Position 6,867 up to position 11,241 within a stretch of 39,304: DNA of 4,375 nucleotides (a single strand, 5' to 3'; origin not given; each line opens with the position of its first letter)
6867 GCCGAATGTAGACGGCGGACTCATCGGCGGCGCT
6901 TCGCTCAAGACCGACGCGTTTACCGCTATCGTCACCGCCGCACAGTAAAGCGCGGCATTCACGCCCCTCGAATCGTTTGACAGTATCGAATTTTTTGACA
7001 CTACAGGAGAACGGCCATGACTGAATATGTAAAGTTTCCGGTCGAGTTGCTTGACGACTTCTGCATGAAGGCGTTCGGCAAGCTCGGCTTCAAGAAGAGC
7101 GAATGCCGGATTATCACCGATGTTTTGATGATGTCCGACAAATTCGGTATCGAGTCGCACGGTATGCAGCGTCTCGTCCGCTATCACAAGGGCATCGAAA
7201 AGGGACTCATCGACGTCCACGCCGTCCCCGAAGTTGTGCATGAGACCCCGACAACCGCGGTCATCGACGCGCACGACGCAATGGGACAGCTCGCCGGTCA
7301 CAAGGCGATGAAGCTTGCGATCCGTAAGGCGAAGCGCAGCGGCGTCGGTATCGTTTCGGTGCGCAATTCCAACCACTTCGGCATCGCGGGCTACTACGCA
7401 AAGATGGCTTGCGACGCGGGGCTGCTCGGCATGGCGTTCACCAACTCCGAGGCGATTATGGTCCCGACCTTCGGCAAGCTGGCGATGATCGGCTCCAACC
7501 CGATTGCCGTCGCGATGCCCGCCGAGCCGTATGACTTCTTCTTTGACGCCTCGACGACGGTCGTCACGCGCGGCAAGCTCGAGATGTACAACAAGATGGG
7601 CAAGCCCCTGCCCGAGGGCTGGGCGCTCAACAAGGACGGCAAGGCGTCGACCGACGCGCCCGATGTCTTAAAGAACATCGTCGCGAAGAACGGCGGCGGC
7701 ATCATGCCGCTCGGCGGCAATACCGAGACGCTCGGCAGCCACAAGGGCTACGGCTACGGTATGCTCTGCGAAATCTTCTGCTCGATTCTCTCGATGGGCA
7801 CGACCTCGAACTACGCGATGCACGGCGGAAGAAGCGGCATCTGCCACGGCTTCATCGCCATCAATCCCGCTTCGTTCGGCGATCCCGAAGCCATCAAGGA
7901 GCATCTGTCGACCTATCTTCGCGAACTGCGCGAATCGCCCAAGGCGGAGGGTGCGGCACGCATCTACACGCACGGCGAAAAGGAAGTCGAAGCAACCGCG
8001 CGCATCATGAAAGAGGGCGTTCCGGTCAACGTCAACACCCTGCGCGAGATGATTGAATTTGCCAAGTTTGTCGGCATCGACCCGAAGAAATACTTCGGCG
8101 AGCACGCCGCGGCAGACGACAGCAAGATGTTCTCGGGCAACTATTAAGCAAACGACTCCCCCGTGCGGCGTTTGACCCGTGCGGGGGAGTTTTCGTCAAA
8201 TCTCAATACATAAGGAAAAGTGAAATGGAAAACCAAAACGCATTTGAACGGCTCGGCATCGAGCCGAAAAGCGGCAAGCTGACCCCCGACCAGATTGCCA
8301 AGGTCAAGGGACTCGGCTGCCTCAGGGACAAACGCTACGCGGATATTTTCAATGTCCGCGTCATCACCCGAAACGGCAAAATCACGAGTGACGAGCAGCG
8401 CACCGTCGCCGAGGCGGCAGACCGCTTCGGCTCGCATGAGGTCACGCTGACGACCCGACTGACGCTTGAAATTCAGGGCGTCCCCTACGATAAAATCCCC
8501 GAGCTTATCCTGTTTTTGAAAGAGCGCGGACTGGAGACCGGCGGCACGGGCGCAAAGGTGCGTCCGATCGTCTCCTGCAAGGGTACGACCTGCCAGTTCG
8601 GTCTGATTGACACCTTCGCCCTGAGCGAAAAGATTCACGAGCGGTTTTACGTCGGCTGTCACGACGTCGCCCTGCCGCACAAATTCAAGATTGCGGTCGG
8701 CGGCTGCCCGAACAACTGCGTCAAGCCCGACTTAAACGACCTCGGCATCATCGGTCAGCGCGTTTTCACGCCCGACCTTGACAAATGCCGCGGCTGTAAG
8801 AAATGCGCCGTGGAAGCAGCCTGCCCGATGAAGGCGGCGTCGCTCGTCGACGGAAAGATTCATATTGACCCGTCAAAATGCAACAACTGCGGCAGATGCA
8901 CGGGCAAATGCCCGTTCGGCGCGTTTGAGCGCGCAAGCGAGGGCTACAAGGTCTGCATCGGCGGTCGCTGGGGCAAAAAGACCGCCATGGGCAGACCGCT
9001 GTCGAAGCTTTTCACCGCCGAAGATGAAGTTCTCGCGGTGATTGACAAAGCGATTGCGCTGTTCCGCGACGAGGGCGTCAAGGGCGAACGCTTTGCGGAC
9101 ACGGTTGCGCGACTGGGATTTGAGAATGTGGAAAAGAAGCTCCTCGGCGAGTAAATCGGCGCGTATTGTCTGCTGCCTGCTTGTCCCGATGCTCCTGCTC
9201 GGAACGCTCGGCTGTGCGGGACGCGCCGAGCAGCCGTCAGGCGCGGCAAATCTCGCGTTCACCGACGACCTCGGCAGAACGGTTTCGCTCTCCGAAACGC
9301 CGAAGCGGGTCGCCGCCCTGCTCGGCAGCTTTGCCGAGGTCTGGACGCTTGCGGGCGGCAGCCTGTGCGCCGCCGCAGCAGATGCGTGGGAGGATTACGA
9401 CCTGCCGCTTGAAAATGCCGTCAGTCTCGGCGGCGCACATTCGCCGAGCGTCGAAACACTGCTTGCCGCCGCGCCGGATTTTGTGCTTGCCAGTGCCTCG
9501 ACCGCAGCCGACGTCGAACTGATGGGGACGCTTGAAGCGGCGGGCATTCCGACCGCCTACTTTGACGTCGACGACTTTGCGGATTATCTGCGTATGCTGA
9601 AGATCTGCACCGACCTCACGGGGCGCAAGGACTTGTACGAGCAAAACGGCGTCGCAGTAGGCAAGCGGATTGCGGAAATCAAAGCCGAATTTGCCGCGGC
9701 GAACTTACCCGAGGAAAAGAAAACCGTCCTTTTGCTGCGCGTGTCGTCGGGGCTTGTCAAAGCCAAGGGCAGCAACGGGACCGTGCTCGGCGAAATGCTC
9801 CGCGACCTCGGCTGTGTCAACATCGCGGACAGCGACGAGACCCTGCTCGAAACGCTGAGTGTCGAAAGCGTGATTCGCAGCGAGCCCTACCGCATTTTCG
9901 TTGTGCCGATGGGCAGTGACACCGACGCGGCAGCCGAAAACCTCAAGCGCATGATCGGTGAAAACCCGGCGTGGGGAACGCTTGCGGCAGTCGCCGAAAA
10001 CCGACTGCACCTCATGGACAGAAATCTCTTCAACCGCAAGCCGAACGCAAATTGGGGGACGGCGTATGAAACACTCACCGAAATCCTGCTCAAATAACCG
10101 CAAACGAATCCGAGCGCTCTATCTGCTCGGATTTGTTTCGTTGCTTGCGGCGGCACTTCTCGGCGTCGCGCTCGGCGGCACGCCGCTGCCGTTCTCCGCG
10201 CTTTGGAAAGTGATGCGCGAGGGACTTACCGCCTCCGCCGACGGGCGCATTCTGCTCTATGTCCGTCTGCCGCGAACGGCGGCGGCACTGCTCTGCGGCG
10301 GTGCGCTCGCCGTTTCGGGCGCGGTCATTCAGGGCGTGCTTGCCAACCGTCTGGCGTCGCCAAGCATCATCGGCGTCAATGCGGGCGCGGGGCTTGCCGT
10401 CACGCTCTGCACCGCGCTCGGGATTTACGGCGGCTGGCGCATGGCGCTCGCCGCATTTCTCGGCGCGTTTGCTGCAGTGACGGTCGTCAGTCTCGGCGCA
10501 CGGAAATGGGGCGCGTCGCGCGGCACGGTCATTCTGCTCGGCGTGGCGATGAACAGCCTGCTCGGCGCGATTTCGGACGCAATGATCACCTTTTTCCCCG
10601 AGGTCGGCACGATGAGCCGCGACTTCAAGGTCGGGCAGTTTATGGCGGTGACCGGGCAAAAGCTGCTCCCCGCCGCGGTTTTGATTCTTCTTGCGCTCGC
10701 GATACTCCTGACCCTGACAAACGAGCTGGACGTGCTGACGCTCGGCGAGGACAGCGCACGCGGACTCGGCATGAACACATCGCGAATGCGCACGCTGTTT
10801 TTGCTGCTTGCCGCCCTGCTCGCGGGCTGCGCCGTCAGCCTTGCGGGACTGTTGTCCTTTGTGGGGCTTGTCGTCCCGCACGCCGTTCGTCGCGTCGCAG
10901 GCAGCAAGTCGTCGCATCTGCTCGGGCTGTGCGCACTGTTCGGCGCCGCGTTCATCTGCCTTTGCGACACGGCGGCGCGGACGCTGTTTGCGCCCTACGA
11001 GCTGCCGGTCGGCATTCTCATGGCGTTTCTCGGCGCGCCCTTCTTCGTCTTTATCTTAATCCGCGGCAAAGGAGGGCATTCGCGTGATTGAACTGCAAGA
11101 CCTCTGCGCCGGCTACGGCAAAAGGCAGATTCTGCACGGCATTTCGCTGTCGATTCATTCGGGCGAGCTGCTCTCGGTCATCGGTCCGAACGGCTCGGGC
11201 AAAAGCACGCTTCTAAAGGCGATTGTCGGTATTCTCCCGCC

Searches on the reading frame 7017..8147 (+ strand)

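Call 45: search_protein_families(library=pfam, proteins=[window:7017-8147:+], max_evalue=0.001)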
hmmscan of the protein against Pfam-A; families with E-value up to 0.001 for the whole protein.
window:7017-8147:+ (376 aa): 1 family
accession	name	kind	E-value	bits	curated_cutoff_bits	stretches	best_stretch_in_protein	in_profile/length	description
PF02615.19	Ldh_2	-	1e-114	383.6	38.8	1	9-345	3-332/333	Malate/L-lactate dehydrogenase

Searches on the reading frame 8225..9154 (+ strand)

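Call 45: search_protein_families(library=pfam, proteins=[window:8225-9154:+], max_evalue=0.001)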
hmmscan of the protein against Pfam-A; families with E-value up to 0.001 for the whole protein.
window:8225-9154:+ (309 aa): 10 families
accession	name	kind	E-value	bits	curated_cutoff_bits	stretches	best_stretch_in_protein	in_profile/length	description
PF01077.27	NIR_SIR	-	2.3e-30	105.5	27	1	109-306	2-150/158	Nitrite and sulphite reductase 4Fe-4S domain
PF03460.22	NIR_SIR_ferr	-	2.2e-14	53.4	24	1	42-97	10-65/69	Nitrite/Sulfite reductase ferredoxin-like half domain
PF12797.12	Fer4_2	-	1.6e-08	34.4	24.5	1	211-231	2-22/22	4Fe-4S binding domain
PF13237.11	Fer4_10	-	3e-08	33.9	25.5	2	184-230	5-53/53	4Fe-4S dicluster domain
PF12837.12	Fer4_6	-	3.2e-08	33.6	25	1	211-234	1-24/24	4Fe-4S binding domain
PF12838.12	Fer4_7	-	2.3e-07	31.6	27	1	187-233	1-52/52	4Fe-4S dicluster domain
PF00037.32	Fer4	-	6.3e-07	29.4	21.1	1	213-234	2-23/24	4Fe-4S binding domain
PF13187.11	Fer4_9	-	8.6e-05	22.9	27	0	187-232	1-50/52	4Fe-4S dicluster domain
PF14697.11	Fer4_21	-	0.00024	21.6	35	0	213-231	2-20/59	4Fe-4S dicluster domain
PF25160.1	LdpA_Fe-S-bd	-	0.00041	20.5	27.6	1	198-236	11-45/49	LdpA Fe-S cluster-binding domain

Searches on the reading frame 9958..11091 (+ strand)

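Call 45: search_protein_families(library=pfam, proteins=[window:9958-11091:+], max_evalue=0.001)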
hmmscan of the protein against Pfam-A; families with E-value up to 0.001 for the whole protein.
window:9958-11091:+ (377 aa): 2 families
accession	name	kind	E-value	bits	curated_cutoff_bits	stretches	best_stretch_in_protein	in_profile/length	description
PF01032.23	FecCD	-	2.2e-79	267.2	26.5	1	62-369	2-311/311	FecCD transport family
PF00950.22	ABC-3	-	1.3e-05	25.3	20.1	1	153-365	47-253/258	ABC 3 transport family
